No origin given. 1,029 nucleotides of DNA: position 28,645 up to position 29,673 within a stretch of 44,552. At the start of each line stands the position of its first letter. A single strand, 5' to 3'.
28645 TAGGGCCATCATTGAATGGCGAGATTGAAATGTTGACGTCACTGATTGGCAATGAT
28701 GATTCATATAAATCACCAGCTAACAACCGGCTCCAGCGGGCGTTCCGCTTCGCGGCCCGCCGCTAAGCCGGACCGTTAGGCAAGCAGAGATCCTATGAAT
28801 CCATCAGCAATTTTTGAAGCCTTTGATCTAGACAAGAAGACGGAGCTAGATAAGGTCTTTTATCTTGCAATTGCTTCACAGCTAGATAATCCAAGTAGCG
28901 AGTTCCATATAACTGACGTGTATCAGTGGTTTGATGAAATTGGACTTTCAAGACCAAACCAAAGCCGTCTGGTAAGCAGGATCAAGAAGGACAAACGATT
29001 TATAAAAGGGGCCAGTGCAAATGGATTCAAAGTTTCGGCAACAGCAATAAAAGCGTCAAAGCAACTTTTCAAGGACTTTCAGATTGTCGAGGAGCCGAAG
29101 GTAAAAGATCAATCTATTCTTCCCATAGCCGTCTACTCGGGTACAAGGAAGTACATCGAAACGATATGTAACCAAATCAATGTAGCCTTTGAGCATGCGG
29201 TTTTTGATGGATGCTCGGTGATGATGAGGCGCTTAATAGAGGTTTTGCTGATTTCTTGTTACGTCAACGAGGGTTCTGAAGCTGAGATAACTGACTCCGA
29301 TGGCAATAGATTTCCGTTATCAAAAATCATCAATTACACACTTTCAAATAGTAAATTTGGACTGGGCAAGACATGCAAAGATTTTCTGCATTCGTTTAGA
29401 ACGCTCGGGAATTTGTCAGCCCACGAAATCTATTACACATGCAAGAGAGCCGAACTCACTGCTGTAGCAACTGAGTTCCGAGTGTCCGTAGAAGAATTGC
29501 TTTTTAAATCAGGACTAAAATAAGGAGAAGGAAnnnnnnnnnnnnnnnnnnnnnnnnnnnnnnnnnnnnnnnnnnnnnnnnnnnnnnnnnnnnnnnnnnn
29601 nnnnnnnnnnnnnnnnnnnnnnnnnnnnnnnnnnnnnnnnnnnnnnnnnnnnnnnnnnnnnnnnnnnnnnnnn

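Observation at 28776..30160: Two-gene cassette: wHTH-DUF4145/HEPN-like protein plus small wHTH-like partner, a candidate defence or toxin-antitoxin module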

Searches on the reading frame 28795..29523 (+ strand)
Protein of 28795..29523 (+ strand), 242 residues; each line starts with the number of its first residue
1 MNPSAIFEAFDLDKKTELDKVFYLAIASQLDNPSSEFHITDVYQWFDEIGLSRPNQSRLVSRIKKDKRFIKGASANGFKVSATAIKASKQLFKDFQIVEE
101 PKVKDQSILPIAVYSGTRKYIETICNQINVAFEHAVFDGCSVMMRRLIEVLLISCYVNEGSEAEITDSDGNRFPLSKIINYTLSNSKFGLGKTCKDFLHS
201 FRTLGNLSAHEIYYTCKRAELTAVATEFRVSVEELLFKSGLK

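Call 4: search_protein_families(library=pfam, proteins=[window:28795-29523:+], max_evalue=1)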
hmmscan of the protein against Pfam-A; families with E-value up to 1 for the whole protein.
window:28795-29523:+ (242 aa): 2 families
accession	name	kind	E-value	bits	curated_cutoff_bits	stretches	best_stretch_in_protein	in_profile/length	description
PF13643.11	DUF4145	-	1.3e-05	25.6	23.1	1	129-223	4-84/88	Domain of unknown function (DUF4145)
PF18928.5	DUF5677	-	0.0023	18.5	27.1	1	124-164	14-54/166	Family of unknown function (DUF5677)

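Call 6: search_protein_families(library=padloc, proteins=[window:28795-29523:+], max_evalue=1)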
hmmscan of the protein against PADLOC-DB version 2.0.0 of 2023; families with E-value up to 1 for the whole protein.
window:28795-29523:+ (242 aa): 0 families

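Call 7: search_protein_families(library=ncbifam, proteins=[window:28795-29523:+], max_evalue=1)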
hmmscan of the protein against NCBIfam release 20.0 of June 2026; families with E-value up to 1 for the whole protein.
window:28795-29523:+ (242 aa): 1 family
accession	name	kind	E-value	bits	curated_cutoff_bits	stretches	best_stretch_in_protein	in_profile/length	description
NF046107.1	ResusProRpfC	equivalog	0.17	12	200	1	85-128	86-129/136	resuscitation-promoting factor RpfC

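Call 12: find_homologous_proteins(query=window:28795-29520:+)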
Query window:28795-29520:+ (242 aa): 9 proteins with E <= 0.001 among 270 candidates.
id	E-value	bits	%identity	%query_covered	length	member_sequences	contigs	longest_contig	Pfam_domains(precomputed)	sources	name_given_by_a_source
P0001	2.1e-155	533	100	100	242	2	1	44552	-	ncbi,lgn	-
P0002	4.2e-50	189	41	98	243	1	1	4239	-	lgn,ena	-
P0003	7.3e-45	171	41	95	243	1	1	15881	PF13643.12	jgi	-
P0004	7.5e-44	168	39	97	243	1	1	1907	PF13643.12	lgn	-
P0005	1.9e-42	164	38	94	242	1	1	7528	-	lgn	-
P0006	2.4e-41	160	44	76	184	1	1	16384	-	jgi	jgi:hypothetical protein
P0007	4.9e-40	156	39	92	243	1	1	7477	-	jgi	jgi:hypothetical protein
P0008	3.8e-35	140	41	81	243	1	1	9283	-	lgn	-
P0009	4.7e-26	110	47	56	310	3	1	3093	-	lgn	-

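Call 14: find_encoding_contigs(protein=P0003, flank=5000, max_places=3)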
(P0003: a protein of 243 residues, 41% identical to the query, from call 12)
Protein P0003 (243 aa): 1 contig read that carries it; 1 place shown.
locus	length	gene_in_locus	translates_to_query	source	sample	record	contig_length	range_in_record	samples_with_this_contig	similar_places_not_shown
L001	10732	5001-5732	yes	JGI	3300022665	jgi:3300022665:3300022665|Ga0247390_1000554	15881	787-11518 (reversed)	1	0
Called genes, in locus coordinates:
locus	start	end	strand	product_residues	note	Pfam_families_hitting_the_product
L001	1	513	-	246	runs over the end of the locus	PF00857:Isochorismatase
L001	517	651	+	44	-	-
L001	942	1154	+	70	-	-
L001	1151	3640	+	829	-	PF12704:MacB_PCD, PF02687:FtsX, PF12704:MacB_PCD, PF02687:FtsX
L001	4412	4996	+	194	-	-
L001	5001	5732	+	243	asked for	PF13643:DUF4145 (weak)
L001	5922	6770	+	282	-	PF18728:HEPN_AbiV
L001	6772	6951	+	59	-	-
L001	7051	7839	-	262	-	-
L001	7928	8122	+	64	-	-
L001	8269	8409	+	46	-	-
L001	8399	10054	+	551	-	PF00239:Resolvase, PF07508:Recombinase, PF13408:Zn_ribbon_recom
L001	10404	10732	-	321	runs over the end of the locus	PF00291:PALP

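Call 15: find_encoding_contigs(protein=P0006, flank=5000, max_places=3)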
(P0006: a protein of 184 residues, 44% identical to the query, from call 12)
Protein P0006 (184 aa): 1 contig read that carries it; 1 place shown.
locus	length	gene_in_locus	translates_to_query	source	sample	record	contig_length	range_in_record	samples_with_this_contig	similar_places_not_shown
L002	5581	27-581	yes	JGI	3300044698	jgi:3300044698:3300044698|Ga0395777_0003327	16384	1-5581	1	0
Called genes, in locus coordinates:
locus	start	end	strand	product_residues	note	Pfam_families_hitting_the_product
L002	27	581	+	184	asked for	-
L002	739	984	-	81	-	-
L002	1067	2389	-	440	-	PF13481:AAA_25, PF03796:DnaB_C (weak), PF06745:ATPase (weak), PF13541:ChlI, PF05362:Lon_C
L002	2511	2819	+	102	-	-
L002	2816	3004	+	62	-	-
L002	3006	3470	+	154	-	-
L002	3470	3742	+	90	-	PF05402:PqqD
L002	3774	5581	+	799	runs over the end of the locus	PF01364:Peptidase_C25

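Call 16: find_encoding_contigs(protein=P0008, flank=5000, max_places=3)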
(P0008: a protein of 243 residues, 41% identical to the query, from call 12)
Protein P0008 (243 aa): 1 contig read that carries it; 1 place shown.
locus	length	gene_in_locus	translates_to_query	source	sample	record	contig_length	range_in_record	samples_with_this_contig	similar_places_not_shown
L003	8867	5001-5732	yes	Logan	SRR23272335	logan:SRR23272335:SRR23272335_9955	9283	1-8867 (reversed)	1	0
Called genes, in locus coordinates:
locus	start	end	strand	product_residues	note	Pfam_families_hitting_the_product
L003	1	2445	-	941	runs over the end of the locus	PF18339:Tudor_1_RapA, PF04851:ResIII, PF00176:SNF2-rel_dom, PF00270:DEAD (weak), PF00271:Helicase_C, PF12137:RapA_C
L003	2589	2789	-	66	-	-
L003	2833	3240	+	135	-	PF19964:EAD11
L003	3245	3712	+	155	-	PF19964:EAD11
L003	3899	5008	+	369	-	PF13240:Zn_Ribbon_1 (faint)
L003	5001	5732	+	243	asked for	-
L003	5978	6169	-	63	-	PF01527:HTH_Tnp_1 (weak)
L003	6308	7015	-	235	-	PF15956:DUF4760 (weak)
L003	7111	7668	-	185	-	PF00717:Peptidase_S24 (weak)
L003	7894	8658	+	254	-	PF00106:adh_short, PF23441:SDR, PF08659:KR, PF13561:adh_short_C2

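Call 17: find_encoding_contigs(protein=P0005, flank=5000, max_places=3)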
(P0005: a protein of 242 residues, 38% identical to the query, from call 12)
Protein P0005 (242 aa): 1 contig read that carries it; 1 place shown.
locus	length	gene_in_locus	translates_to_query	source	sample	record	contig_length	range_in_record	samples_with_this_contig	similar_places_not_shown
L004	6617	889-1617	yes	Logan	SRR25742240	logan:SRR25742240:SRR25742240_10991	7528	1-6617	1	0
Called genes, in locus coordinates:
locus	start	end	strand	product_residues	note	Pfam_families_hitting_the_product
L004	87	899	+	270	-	-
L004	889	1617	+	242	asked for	-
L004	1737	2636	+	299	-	PF19964:EAD11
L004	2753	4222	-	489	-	PF12412:DUF3667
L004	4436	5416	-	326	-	PF01551:Peptidase_M23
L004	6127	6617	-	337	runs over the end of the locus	-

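Call 18: find_encoding_contigs(protein=P0007, flank=5000, max_places=3)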
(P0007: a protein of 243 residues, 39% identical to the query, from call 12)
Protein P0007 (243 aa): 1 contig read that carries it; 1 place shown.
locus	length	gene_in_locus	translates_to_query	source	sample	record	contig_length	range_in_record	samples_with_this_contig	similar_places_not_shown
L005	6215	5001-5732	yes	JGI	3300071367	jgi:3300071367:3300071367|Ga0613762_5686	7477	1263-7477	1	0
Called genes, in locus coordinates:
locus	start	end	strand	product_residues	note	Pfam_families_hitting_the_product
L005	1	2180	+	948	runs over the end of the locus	PF07695:7TMR-DISM_7TM, PF00512:HisKA, PF02518:HATPase_c, PF00072:Response_reg, PF00165:HTH_AraC (faint), PF12833:HTH_18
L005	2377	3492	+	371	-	PF11199:DUF2891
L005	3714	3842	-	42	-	-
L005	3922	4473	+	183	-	-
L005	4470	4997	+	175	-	-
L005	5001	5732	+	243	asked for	-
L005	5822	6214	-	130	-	PF08388:GIIM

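Call 19: find_encoding_contigs(protein=P0002, flank=5000, max_places=3)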
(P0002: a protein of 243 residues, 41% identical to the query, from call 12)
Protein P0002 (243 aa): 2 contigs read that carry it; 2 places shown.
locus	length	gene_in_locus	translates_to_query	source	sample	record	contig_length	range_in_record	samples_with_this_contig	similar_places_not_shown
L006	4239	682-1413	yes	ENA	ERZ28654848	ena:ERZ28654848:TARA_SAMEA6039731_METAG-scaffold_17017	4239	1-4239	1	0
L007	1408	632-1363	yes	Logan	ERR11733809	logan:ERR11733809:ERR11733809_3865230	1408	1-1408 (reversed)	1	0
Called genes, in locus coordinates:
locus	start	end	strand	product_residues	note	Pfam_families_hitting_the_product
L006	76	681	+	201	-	-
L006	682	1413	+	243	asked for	-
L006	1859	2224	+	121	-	-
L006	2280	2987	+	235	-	-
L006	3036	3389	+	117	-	-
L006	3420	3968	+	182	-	-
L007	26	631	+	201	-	-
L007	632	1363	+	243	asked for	-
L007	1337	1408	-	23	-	?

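Call 20: find_encoding_contigs(protein=P0009, flank=5000, max_places=3)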
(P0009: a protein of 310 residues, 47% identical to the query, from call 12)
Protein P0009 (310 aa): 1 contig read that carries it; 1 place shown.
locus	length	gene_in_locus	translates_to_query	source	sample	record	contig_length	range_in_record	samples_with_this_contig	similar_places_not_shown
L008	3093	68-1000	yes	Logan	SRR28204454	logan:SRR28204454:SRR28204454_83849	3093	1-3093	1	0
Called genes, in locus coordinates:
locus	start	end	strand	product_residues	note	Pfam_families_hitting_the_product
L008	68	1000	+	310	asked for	-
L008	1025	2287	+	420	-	-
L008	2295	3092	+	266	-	?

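Call 21: find_encoding_contigs(protein=P0004, flank=5000, max_places=3)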
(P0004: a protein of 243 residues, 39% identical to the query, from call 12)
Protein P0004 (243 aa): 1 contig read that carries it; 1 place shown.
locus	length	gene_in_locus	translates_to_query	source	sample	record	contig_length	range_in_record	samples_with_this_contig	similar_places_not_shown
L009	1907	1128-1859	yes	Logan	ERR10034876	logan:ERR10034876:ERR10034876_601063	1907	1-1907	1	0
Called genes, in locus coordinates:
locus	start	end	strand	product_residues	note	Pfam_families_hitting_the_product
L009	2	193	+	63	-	?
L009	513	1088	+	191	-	-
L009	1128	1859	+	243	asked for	PF13643:DUF4145 (faint)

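Call 28: find_related_loci(query=A1, collection=genome_contigs, flank=4000)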
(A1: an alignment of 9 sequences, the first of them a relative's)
Query A1 (242 aa) in genome_contigs; peptide patterns used: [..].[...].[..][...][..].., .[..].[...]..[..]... (x = any residue, [..] = any of these).
289 stretches matched a pattern; 241 encode a relative of the query (tblastn E <= 1e-3); the best 80 are kept; 80 distinct loci.
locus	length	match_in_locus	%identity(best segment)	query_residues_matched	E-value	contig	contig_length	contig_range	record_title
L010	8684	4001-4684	40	15-242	2e-58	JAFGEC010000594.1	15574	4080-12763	MAG: candidate division KSB1 bacterium isolate Zod_Metabat.1209 k87_11015911, whole genome shotgun sequence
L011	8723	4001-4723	40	1-241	1e-57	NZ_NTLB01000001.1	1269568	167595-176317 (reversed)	Mangrovitalea sediminis strain M11-4 Scaffold1_1, whole genome shotgun sequence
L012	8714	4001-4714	42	4-242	8e-57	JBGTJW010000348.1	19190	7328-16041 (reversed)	MAG: Stenomitos sp. isolate JTS-RE299 k141_10126079, whole genome shotgun sequence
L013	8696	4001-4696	42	11-242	8e-57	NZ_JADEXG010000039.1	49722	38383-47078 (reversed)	Vasconcelosia minhoensis LEGE 07310 NODE_74_length_49722_cov_24.2443, whole genome shotgun sequence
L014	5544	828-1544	40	4-242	1e-56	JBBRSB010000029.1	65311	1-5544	MAG: Gloeobacterales cyanobacterium isolate La2_maxbin2.427 La2_maxbin2.427_K_1924512L65311_cov_112.9984, whole genome s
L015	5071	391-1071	42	15-241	9e-56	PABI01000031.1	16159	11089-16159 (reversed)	MAG: Anaerolineaceae bacterium isolate NAT123 MHASMcontig_868059, whole genome shotgun sequence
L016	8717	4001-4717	38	4-242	1e-54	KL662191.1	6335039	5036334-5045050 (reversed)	Leptolyngbya sp. JSC-1 genomic scaffold Osccy1DRAFT_CYJSC1_DRAF_scaffold00069.1, whole genome shotgun sequence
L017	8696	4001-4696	44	11-242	4e-54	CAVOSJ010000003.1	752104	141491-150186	MAG: Nitrospirota bacterium isolate MFD00008.bin.1.129 genome assembly, contig: contig_24148, whole genome shotgun seque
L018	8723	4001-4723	40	1-242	2e-53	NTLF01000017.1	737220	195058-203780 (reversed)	MAG: Zunongwangia sp. ESRF-bin46 contig-2726000238, whole genome shotgun sequence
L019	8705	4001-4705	39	7-241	8e-53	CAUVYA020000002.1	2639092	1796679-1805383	MAG: Anaerolineaceae bacterium isolate 592c0b7d-ec24-4628-ad55-941c30eb369b genome assembly, contig: contig_2, whole gen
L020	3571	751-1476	38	1-242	9e-53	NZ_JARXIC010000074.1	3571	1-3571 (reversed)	Thalassobacterium sedimentorum strain SDUM461004 scaffold_74_length=3572, whole genome shotgun sequence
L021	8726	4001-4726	38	1-242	3e-52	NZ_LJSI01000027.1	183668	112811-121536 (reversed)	Neptunomonas antarctica strain S3-22 contig027, whole genome shotgun sequence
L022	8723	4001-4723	40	1-242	4e-52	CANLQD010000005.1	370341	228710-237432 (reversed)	uncultured Flavobacteriaceae bacterium isolate 920-3Z.fasta genome assembly, contig: NODE_5, whole genome shotgun sequen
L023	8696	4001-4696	41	9-242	7e-52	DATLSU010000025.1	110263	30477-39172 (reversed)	MAG TPA_asm: Patescibacteria group bacterium isolate SMAG_U13938 k141_759789, whole genome shotgun sequence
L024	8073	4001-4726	36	1-242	6e-52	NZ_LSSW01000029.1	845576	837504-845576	Ectopseudomonas composti strain LY1 contig29, whole genome shotgun sequence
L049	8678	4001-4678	38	17-242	2e-46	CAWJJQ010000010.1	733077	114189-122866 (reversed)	MAG: Bryobacterales bacterium isolate MFD05705.bin.1.75 genome assembly, contig: contig_46873, whole genome shotgun sequ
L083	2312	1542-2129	40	45-242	9e-40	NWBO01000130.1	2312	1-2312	MAG: Bacteroidales bacterium Phil12 707_L1_merged_contig_54608, whole genome shotgun sequence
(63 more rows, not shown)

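Call 36: predict_structure(alignment_id=A1)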
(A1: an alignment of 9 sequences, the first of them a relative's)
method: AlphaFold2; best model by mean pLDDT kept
length: 242 residues; sequences in the alignment: 9
mean_pLDDT: 78.5   pTM: 0.49
mean pLDDT of the five models: 78.5, 77.4, 77.0, 76.7, 76.4
residues with pLDDT >= 90: 40; 70-90: 154; 50-70: 26; < 50: 22
segments of 3 or more residues with pLDDT < 50: 97-107, 205-213
pLDDT, mean of each block of 10 residues (from residue 1): 72 88 89 86 88 89 93 89 83 55 43 59 84 79 85 88 84 80 80 82 52 64 86 88 70
secondary structure, 60 per line:
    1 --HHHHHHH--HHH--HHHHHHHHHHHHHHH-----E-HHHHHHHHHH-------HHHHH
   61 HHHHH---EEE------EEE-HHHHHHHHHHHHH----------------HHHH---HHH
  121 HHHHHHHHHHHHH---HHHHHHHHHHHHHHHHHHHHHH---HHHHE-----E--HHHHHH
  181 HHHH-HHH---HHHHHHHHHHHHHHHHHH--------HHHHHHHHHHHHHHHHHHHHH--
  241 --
elements in order: H3-9 H17-31 H39-48 H56-65 E69-71 E78-80 H82-94 H111-114 H118-133 H137-158 H162-165 H175-184 H192-209 H218-238

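Call 42: fold_search(model_id=the predicted structure, library=pdb)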
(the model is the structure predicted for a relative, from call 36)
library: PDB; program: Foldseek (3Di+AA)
matches with E <= 10: 370; with E <= 0.001: 0
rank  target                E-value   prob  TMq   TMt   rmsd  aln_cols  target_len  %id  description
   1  2hsb                  3.7e-02  1.00  0.42  0.75   2.5       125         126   14  Crystal structure of a hepn domain containing protein (af_0298) from archaeoglobus fulgidus at 1.95 A resolution (released 2006-08-15)
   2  8y7f_A                1.7e-01  0.72  0.32  0.23  15.4       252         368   17  Crystal structure of CARF domain-truncated Csx1-Crn2 from Marinitoga sp. (released 2024-07-17)
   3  6z74_D                1.9e-01  0.30  0.21  0.21  20.4       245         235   11  Structure of the transcriptional repressor Atu1419 (VanR) in complex with a fortuitous citrate from agrobacterium fabr (released 2020-12-02)
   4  8y7f_B                2.2e-01  0.75  0.35  0.25  14.2       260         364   13  Crystal structure of CARF domain-truncated Csx1-Crn2 from Marinitoga sp. (released 2024-07-17)
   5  6ep3_A                2.3e-01  0.23  0.19  0.20  19.1       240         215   10  Lar controls the expression of the Listeria monocytogenes agr system and mediates virulence. (released 2018-07-25)
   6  6m6u_D                3.5e-01  0.77  0.28  0.42   6.8       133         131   14  Crystal structure the toxin-antitoxin MntA-HpeT mutant-D39ED41E (released 2020-09-30)
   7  6ep3_B                3.6e-01  0.20  0.19  0.21  19.2       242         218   10  Lar controls the expression of the Listeria monocytogenes agr system and mediates virulence. (released 2018-07-25)
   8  6m6w_B                3.8e-01  0.87  0.32  0.49   5.7       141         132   15  Crystal structure the toxin-antitoxin MntA-HpeT mutant-Y104A (released 2020-09-30)
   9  5dv5_A                4.2e-01  0.12  0.18  0.16  16.6       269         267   11  The fatty acid-responsive FadR repressor of Vibrio alginolyticus complex with Palmitoyl-CoA (released 2016-10-05)
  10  4p9u_A                4.9e-01  0.15  0.20  0.18  18.3       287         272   10  FadR, Fatty Acid Responsive Transcription Factor from Vibrio cholerae, in Complex with DNA (released 2015-02-04)
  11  6m6w_G                5.1e-01  0.85  0.32  0.50   5.7       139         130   12  Crystal structure the toxin-antitoxin MntA-HpeT mutant-Y104A (released 2020-09-30)
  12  3l09_A                5.1e-01  0.25  0.27  0.27  19.3       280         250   11  Crystal structure of Putative transcriptional regulator (JANN_22DEC04_CONTIG27_REVISED_GENE3569) from Jannaschia sp. C (released 2010-01-12)
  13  7kk0                  5.6e-01  0.87  0.30  0.47  11.2       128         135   13  Crystal structure of the MarR family transcriptional regulator from Variovorax paradoxus bound to Catechol (released 2021-12-01)
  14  8zde_B                5.6e-01  0.60  0.26  0.37  11.3       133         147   16  Crystal structure of HsmR with DNA bound (released 2025-11-05)
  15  6za7_D                5.6e-01  0.15  0.19  0.20  19.1       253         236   14  Structure of the apo transcriptional repressor Atu1419 (VanR) from agrobacterium fabrum (released 2020-12-02)
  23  1ufb_A                8.3e-01  0.95  0.37  0.65   3.8       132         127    8  Crystal structure of TT1696 from Thermus thermophilus HB8 (released 2003-11-28)
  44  2q00_A                1.4e+00  0.91  0.37  0.69   3.7       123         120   10  Crystal structure of the P95883_SULSO protein from Sulfolobus solfataricus. NESG target SsR10. (released 2007-05-29)
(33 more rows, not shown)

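Call 43: search_solved_structures(query=A1, max_evalue=1, show_alignments=3)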
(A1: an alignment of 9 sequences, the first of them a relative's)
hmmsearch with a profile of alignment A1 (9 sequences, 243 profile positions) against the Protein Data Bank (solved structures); distinct sequences matched with E-value up to 1: 0.

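Call 64: search_protein_families(library=pfam, alignment_id=A3, max_evalue=0.00001)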
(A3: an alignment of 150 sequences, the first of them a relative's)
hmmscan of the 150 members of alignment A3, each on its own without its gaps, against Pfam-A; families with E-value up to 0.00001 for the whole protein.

A. member 1, L001:3782-4156:- (125 aa): 0 families

B. families by the number of members that match (of 150 scanned): 122 families (the first 25 are shown)
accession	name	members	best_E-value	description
PF08751.17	TrwC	2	4.6e-81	TrwC relaxase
PF13604.12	AAA_30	2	4.5e-56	AAA domain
PF13707.11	RloB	2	4.3e-25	RloB-like protein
PF05685.18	Uma2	2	4.2e-20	Putative restriction endonuclease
PF13245.12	AAA_19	2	1.7e-16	AAA domain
PF07995.17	GSDH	2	6.2e-16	Glucose / Sorbosone dehydrogenase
PF19964.5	EAD11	2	2.3e-14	Effector-associated domain 11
PF23500.1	DUF7133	2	8e-13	Domain of unknown function (DUF7133)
PF01443.25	Viral_helicase1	2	2e-08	Viral superfamily 1 RNA helicase core domain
PF13538.12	UvrD_C_2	2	1.2e-06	UvrD-like helicase C-terminal domain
PF22232.2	TraI_hel_assoc_N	2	1.8e-06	TraI helicase-associated ssDNA bd, N-terminal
PF02446.23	Glyco_hydro_77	1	3.4e-180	4-alpha-glucanotransferase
PF00476.26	DNA_pol_A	1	3.3e-163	DNA polymerase family A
PF00330.25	Aconitase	1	1.4e-160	Aconitase family (aconitate hydratase)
PF07971.18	Glyco_hydro_92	1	4.5e-154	Glycosyl hydrolase family 92 catalytic domain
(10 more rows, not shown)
